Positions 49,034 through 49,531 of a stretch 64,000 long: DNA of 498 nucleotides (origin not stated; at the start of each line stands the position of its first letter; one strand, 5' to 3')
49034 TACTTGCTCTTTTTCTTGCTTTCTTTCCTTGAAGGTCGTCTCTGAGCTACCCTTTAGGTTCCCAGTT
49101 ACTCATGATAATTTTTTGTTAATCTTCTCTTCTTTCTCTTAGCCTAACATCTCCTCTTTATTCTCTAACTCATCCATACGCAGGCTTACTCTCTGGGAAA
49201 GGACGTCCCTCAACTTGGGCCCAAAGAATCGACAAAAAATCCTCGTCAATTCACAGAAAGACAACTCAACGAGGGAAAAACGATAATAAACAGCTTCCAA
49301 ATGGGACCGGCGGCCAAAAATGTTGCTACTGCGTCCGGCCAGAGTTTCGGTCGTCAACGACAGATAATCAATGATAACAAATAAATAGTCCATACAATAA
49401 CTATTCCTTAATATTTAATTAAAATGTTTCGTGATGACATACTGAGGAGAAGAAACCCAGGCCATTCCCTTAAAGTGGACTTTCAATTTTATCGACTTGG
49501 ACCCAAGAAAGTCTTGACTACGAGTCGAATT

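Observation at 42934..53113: Transgelin/calponin-like gene with duplicated first exons and a triplicated terminal calponin-repeat exon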

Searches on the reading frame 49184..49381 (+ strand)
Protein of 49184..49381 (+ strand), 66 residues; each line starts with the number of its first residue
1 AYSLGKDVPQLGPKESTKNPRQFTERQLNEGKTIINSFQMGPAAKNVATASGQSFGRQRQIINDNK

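Call 43: search_protein_families(library=pfam, proteins=[window:49184-49381:+], max_evalue=10)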
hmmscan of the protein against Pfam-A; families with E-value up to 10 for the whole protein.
seq(66 aa): 1 family
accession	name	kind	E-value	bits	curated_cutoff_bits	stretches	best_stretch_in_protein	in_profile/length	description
PF00402.23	Calponin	-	0.47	10.6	21.1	1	39-61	4-25/25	Calponin family repeat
